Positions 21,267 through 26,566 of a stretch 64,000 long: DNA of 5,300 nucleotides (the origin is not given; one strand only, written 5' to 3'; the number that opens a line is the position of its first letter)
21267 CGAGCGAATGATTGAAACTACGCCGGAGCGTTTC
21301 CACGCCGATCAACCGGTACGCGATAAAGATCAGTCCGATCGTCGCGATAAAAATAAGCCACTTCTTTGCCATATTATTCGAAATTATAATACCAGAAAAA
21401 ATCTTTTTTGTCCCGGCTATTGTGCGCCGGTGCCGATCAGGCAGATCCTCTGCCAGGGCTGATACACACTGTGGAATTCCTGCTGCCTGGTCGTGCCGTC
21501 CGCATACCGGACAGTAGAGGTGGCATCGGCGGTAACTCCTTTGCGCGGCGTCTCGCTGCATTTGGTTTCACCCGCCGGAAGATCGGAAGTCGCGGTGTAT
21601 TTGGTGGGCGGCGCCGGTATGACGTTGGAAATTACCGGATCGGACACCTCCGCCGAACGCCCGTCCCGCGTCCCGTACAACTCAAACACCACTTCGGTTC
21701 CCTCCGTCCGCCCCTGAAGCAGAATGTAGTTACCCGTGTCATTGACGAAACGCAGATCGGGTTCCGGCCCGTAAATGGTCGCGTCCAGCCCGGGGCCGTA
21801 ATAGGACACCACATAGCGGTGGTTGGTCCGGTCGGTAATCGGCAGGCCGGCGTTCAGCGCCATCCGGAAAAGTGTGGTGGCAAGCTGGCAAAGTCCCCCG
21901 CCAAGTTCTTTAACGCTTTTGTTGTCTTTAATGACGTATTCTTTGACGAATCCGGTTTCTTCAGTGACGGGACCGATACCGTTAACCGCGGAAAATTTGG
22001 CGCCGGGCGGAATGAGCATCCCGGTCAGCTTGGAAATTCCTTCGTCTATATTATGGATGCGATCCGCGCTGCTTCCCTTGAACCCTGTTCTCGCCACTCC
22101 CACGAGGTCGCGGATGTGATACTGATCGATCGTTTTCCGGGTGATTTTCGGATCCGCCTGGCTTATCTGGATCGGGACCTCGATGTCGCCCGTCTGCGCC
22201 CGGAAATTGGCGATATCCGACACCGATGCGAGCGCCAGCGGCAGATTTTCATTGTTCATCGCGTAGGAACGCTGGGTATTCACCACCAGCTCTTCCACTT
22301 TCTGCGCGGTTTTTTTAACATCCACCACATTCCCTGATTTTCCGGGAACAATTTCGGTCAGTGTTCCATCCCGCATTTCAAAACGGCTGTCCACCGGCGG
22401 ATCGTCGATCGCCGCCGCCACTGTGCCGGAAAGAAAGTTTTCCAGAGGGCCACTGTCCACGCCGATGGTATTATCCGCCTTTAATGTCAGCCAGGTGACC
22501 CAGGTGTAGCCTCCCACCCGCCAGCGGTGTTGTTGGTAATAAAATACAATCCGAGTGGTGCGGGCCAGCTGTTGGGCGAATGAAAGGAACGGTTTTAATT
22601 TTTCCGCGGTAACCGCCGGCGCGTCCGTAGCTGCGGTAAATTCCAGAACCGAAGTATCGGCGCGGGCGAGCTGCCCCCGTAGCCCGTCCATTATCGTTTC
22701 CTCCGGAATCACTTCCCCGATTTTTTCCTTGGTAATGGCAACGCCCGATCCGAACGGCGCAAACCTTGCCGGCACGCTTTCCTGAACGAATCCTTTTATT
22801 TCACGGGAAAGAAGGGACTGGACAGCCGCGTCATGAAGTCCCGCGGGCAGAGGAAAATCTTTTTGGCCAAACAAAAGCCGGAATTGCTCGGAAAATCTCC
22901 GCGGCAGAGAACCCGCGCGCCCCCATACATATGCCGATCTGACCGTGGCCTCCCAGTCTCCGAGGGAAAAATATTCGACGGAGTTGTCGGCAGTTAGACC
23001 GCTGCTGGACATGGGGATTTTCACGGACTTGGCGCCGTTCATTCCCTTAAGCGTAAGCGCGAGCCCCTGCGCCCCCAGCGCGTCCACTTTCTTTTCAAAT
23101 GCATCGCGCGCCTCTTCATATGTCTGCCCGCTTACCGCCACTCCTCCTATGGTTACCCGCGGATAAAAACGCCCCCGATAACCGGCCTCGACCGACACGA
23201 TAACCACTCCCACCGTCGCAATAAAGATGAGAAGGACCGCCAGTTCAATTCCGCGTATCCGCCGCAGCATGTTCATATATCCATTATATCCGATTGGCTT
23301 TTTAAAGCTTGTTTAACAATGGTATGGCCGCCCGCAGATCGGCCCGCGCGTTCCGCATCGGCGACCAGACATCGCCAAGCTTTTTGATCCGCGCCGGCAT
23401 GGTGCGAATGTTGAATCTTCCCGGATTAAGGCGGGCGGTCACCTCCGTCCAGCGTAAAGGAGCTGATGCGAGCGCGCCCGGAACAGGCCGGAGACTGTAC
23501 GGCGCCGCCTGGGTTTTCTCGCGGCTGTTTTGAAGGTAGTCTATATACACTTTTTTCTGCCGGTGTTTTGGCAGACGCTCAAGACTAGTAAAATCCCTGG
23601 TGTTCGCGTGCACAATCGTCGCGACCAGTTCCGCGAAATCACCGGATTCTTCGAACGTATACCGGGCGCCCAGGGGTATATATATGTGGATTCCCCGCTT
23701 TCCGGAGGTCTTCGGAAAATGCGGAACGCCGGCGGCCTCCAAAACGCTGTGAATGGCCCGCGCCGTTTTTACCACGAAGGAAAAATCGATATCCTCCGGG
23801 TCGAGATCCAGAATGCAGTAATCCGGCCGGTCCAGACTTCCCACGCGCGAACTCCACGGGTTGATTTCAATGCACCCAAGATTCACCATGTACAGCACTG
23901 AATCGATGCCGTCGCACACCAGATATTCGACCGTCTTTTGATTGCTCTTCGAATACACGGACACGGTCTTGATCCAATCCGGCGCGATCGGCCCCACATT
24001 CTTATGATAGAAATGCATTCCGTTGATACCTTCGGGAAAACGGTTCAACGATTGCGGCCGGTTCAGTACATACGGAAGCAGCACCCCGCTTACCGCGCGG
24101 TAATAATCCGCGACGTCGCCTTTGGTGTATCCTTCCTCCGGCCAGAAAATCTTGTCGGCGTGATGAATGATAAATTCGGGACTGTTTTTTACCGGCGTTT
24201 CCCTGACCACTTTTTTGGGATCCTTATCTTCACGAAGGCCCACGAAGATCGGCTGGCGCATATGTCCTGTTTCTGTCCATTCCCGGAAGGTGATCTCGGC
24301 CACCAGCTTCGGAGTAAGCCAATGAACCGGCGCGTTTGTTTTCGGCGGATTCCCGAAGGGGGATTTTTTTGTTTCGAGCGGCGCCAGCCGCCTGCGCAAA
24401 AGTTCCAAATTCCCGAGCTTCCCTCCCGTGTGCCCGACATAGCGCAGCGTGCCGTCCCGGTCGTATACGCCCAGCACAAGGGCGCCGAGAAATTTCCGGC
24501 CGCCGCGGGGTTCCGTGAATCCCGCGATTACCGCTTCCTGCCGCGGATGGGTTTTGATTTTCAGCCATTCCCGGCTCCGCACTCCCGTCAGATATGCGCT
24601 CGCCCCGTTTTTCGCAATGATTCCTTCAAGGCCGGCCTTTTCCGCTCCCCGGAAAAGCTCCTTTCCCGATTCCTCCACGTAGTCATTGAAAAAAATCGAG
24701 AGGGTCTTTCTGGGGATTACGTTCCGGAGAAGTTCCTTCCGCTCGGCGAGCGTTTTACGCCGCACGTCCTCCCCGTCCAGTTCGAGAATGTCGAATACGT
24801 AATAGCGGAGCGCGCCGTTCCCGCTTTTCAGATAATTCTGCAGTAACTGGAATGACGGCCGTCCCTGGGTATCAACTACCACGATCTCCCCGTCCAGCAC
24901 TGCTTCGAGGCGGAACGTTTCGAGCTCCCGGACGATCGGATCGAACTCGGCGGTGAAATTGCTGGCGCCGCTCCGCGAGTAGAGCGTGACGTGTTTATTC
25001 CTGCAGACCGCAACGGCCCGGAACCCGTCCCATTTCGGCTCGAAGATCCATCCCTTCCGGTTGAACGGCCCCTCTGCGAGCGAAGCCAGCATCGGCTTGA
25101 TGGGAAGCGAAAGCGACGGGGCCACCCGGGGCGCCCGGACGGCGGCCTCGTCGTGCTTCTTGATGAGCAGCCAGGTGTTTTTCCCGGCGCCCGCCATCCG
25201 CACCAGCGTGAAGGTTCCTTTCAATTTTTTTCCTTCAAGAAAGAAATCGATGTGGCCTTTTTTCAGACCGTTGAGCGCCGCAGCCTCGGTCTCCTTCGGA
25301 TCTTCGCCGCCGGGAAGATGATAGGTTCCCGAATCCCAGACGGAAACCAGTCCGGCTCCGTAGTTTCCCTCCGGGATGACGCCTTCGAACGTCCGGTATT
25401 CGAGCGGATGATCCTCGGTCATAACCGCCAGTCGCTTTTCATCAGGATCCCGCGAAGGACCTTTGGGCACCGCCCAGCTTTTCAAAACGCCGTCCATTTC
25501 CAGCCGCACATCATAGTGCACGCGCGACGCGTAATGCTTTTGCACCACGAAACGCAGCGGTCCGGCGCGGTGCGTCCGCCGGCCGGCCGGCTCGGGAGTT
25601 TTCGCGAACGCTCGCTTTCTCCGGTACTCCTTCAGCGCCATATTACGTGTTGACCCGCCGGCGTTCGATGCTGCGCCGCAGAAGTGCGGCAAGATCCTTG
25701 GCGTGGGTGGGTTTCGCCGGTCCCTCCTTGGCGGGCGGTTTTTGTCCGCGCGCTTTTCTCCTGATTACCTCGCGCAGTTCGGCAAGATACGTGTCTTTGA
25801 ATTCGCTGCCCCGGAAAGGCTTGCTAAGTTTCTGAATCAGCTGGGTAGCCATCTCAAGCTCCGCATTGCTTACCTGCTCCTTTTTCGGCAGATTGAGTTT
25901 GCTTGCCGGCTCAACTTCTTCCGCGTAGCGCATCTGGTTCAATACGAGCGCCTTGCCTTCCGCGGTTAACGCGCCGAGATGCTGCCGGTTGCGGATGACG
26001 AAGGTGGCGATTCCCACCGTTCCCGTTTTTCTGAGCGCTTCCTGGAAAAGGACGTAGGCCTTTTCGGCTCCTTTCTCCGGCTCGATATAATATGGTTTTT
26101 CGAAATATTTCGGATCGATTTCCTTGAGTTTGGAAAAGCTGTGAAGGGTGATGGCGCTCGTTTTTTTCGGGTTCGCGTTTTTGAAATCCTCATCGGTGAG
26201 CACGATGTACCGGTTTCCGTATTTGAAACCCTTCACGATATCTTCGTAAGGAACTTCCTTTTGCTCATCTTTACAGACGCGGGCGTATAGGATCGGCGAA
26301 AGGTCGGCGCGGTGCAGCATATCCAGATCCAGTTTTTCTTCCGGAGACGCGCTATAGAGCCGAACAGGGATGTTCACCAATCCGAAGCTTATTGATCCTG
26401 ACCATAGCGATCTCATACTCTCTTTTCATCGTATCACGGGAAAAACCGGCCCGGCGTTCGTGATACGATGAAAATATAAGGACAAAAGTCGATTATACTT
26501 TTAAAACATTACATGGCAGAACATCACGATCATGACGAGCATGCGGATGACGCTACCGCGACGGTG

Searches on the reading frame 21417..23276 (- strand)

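Call 26: search_protein_families(library=pfam, proteins=[window:21417-23276:-], max_evalue=0.001)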
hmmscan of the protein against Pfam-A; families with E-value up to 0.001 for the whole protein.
window:21417-23276:- (619 aa): 3 families
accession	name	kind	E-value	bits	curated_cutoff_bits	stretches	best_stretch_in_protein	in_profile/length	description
PF04294.18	VanW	-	1.6e-38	131.6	27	1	406-534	2-130/130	VanW like protein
PF12229.13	PG_binding_4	-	7e-08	33.1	22.1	1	270-334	49-111/117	Putative peptidoglycan binding domain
PF07501.17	G5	-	0.00044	20.9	23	0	554-616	11-74/75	G5 domain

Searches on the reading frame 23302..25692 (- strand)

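Call 65: search_protein_families(library=pfam, proteins=[window:23302-25692:-], max_evalue=0.00001)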
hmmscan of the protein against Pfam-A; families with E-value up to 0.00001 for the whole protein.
window:23302-25692:- (796 aa): 4 families
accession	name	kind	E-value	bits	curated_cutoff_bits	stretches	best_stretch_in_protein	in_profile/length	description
PF21686.3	LigD_Prim-Pol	-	3.3e-83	279.6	27.4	1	523-776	1-254/254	LigD, primase-polymerase domain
PF13298.12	LigD_N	-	1e-41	141.8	31.1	1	51-165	1-107/107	DNA Ligase D 3'-phosphoesterase domain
PF01068.26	DNA_ligase_A_M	-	9.8e-31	107.5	26.2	1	200-380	1-204/204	ATP dependent DNA ligase domain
PF04679.21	DNA_ligase_A_C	-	8.4e-25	87.5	27.5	1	399-490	2-94/94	ATP dependent DNA ligase C terminal region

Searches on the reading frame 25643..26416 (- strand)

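Call 65: search_protein_families(library=pfam, proteins=[window:25643-26416:-], max_evalue=0.00001)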
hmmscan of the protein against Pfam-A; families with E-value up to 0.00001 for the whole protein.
window:25643-26416:- (257 aa): 1 family
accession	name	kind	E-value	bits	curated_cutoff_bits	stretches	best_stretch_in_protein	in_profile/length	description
PF02735.22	Ku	-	4.1e-50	170.8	25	1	10-189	1-190/190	Ku70/Ku80 beta-barrel domain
